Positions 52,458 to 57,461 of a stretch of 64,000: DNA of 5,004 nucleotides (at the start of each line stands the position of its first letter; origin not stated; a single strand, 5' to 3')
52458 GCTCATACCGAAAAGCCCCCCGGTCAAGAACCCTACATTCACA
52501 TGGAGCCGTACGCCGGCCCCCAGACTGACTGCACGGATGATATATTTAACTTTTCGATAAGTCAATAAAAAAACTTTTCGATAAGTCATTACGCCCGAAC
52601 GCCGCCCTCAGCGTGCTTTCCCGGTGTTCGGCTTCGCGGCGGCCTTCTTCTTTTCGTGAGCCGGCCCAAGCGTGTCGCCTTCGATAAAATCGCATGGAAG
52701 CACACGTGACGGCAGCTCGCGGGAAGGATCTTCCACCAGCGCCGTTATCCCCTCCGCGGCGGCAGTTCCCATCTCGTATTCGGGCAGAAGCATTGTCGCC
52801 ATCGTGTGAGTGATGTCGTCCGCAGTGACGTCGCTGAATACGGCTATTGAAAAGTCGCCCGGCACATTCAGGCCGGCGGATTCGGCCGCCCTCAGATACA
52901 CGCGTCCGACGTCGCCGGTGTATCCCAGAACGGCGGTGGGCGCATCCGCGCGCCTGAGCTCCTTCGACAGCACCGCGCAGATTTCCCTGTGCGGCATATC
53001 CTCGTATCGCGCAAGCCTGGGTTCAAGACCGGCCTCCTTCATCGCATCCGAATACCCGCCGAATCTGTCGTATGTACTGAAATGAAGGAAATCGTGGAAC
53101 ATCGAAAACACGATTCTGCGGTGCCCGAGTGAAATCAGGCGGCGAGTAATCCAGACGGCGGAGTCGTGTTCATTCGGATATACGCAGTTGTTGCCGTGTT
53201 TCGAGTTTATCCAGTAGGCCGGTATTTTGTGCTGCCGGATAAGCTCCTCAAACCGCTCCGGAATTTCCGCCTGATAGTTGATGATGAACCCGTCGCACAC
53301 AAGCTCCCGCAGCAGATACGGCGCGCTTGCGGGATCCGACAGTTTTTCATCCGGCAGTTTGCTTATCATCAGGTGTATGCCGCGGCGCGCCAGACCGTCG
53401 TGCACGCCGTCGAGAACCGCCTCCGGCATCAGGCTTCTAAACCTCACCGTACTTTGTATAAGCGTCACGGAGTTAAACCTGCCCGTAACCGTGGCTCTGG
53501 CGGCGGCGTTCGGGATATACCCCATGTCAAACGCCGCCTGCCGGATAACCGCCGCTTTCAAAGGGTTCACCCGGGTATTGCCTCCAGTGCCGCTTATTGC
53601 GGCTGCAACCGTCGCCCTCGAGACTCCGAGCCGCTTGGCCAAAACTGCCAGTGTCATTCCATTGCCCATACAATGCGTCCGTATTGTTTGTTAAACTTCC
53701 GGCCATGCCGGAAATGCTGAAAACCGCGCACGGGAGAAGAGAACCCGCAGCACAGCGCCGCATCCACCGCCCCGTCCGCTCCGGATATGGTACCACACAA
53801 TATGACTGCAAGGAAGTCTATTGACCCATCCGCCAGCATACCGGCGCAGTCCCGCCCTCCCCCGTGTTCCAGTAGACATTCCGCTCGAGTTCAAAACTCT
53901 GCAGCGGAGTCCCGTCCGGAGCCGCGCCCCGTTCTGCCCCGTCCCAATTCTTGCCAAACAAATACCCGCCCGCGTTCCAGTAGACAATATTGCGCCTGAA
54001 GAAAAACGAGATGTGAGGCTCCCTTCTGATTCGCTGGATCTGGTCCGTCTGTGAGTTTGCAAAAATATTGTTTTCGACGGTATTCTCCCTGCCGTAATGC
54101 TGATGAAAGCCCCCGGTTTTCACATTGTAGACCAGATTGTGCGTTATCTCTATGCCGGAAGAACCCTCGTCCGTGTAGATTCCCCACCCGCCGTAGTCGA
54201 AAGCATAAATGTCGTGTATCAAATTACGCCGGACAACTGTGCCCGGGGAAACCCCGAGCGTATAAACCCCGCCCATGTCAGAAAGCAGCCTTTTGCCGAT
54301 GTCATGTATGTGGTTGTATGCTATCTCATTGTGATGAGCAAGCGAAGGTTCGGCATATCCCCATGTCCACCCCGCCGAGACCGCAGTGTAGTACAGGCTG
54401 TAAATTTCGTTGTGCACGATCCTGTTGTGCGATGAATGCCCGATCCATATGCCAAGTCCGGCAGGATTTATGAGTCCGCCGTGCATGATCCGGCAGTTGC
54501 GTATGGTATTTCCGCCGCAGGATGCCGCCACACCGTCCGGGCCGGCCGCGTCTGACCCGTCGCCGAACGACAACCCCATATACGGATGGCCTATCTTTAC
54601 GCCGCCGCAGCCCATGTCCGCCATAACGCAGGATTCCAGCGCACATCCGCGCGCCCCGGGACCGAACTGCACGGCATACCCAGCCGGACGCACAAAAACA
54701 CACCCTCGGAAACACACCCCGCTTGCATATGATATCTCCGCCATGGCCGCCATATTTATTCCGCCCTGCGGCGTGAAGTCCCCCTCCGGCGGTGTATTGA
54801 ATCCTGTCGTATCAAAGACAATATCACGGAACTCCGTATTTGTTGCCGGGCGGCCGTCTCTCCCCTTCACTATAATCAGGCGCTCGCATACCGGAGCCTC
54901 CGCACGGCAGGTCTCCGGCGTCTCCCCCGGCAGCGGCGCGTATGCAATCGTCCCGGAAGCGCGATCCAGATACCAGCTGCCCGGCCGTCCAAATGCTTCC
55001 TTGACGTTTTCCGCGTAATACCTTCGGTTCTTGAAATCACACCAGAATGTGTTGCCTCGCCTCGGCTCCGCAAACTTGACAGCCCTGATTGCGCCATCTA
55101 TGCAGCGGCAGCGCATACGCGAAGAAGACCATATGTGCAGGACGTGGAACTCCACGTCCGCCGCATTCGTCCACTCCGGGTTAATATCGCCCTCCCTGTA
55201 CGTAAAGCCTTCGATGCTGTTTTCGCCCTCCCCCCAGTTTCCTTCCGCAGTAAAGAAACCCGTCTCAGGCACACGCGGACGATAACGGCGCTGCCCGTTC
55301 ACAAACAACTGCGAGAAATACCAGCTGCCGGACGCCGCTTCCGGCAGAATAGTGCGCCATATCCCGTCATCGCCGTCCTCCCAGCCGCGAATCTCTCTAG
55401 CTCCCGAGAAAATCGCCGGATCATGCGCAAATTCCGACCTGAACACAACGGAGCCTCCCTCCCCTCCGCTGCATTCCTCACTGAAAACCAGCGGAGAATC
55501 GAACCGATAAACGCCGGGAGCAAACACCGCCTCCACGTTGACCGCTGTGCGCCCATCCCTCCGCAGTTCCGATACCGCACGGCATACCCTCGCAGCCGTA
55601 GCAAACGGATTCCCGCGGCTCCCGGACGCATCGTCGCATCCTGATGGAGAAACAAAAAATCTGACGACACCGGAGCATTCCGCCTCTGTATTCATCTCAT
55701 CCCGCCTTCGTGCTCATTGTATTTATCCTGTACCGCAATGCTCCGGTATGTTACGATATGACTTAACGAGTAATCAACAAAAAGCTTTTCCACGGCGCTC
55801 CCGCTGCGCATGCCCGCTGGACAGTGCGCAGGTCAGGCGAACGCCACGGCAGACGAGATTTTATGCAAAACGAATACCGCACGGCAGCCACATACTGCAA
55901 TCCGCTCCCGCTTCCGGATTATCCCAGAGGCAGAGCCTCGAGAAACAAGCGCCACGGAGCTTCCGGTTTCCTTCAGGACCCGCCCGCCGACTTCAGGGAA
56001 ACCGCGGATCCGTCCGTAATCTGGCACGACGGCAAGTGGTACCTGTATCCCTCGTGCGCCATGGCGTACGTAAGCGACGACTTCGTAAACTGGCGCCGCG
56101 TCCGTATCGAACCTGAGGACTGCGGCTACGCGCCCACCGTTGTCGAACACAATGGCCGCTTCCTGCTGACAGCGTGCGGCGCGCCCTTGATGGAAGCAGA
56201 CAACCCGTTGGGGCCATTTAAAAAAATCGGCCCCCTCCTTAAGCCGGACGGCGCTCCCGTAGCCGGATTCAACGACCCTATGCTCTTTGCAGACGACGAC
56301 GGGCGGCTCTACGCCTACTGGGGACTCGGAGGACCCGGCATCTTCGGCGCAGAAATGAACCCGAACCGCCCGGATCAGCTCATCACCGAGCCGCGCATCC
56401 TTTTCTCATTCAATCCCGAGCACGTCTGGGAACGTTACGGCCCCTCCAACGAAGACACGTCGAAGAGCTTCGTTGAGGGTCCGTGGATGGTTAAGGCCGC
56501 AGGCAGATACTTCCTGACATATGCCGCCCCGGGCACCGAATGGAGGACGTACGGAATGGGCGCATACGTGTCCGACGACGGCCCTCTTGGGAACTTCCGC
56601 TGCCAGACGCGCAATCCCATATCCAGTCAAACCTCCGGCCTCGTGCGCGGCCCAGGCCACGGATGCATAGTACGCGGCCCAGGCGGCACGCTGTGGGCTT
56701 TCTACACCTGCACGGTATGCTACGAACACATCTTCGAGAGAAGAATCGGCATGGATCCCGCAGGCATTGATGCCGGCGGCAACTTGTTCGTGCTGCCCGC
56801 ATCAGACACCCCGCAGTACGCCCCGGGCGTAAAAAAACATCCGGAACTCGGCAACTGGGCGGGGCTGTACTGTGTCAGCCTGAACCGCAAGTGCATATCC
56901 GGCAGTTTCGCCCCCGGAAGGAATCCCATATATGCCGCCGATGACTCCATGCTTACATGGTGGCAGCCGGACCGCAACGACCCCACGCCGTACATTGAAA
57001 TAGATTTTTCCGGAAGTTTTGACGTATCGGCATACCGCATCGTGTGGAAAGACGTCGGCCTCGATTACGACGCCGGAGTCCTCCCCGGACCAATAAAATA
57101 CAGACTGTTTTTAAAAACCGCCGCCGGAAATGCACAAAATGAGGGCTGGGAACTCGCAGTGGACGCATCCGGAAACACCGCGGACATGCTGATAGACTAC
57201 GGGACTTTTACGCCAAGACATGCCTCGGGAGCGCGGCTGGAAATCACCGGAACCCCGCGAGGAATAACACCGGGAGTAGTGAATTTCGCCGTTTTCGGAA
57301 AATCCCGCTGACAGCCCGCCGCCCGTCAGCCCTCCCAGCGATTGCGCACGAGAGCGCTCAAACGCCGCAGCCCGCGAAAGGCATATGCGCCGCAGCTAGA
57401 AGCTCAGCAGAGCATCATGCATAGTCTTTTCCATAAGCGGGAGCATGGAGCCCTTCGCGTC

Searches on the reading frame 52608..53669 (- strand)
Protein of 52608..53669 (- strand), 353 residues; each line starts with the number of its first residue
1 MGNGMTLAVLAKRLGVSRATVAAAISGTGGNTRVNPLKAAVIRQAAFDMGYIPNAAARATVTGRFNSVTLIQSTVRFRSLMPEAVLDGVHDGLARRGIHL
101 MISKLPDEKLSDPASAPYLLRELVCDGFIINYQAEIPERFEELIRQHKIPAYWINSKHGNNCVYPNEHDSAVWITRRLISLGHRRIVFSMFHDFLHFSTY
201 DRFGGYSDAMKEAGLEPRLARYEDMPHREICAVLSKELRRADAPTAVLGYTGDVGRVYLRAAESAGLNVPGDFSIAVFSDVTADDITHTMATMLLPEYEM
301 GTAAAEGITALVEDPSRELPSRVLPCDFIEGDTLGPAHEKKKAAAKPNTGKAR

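Call 4: search_protein_families(library=pfam, proteins=[window:52608-53669:-], max_evalue=0.01)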
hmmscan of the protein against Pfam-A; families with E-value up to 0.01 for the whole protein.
window:52608-53669:- (353 aa): 6 families
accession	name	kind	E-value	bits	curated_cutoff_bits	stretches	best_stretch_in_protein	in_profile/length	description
PF13377.12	Peripla_BP_3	-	1.3e-17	64.8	26.5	1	176-333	2-166/167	Periplasmic binding protein-like domain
PF00532.27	Peripla_BP_1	-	4e-07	30.2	22.2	1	101-312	33-261/281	Periplasmic binding proteins and sugar binding domain of LacI family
PF08281.18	Sigma70_r4_2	-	0.00057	19.9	25.7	0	3-25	25-47/54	Sigma-70, region 4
PF00356.27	LacI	-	0.00076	19.7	27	1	11-54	6-46/46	Bacterial regulatory proteins, lacI family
PF01381.28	HTH_3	-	0.0045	17.4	23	1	3-27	8-32/55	Helix-turn-helix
PF12728.13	HTH_17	-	0.0082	16.8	27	0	5-23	2-20/51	Helix-turn-helix domain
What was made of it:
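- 52608..53669 (-): LacI-family regulator, the likely repressor of module A. Peripla_BP_3 1e-17, Peripla_BP_1 4e-7, weak LacI HTH 8e-4 (call 4).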

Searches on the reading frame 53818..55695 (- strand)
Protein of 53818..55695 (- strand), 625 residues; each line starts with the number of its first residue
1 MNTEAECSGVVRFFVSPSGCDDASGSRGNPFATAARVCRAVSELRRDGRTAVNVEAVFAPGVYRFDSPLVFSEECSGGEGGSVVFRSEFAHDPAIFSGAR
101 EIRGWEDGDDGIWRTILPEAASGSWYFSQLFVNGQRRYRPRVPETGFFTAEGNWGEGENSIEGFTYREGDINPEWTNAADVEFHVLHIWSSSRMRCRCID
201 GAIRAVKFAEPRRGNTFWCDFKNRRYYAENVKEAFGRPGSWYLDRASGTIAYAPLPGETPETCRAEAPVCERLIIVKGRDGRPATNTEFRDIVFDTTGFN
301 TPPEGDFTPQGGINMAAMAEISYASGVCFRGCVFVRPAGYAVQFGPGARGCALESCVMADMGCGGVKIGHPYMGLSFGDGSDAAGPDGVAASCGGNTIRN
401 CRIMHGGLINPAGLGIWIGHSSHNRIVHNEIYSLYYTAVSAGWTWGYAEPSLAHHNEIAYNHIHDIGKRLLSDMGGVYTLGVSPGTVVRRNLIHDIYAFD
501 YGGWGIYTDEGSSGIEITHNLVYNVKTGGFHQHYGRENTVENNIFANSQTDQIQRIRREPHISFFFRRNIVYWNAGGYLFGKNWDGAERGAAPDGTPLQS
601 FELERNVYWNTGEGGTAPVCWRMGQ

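Call 4: search_protein_families(library=pfam, proteins=[window:53818-55695:-], max_evalue=0.01)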
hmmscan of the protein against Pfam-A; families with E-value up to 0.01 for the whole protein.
window:53818-55695:- (625 aa): 3 families
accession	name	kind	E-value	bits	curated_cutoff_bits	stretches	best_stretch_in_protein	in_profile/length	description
PF13229.12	Beta_helix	-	1.8e-13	50.9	25.9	2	388-549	2-138/158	Right handed beta helix region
PF05048.19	NosD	-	5.1e-05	23.3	23.6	0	489-549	119-174/212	Periplasmic copper-binding protein (NosD)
PF21231.2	GH141_M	-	0.00011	22.5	27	1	112-254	3-155/156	GH141 insertion domain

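Call 14: search_protein_families(library=ncbifam, proteins=[window:53818-55695:-], max_evalue=0.1)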
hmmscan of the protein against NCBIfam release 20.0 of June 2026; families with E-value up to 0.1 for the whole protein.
window:53818-55695:- (625 aa): 1 family
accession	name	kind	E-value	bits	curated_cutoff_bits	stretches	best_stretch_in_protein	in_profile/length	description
TIGR03804.1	para_beta_helix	repeat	0.00089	18.9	19.45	1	505-548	1-42/44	parallel beta-helix repeat protein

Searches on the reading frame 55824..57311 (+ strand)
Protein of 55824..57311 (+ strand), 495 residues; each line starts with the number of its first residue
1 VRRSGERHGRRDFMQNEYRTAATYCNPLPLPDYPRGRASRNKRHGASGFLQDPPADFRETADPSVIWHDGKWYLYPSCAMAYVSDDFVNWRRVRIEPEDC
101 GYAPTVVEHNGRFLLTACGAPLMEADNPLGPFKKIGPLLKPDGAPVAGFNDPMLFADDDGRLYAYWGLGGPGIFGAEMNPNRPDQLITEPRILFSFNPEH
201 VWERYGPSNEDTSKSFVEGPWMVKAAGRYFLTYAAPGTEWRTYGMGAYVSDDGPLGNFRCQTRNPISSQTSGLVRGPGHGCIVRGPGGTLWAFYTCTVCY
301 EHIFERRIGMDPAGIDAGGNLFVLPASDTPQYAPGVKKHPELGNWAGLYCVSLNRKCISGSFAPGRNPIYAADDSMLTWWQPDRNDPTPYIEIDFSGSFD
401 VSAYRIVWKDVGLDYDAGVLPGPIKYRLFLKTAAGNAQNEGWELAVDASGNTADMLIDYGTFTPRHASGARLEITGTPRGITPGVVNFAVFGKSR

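Call 14: search_protein_families(library=ncbifam, proteins=[window:55824-57311:+], max_evalue=0.1)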
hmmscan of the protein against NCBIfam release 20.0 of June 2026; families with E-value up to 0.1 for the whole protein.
window:55824-57311:+ (495 aa): 1 family
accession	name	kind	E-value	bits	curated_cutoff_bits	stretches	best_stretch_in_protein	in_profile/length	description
NF053746.1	NdoAlphArabAbnB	equivalog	0.004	16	750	0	61-94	12-45/446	arabinan endo-1,5-alpha-L-arabinosidase AbnB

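Call 34: search_protein_families(library=pfam, proteins=[window:55824-57311:+], max_evalue=0.001)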
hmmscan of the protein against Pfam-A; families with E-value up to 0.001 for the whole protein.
window:55824-57311:+ (495 aa): 1 family
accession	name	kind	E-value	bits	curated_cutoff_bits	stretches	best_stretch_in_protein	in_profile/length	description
PF04616.20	Glyco_hydro_43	-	4.5e-25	89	32.2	1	60-297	10-262/288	Glycosyl hydrolases family 43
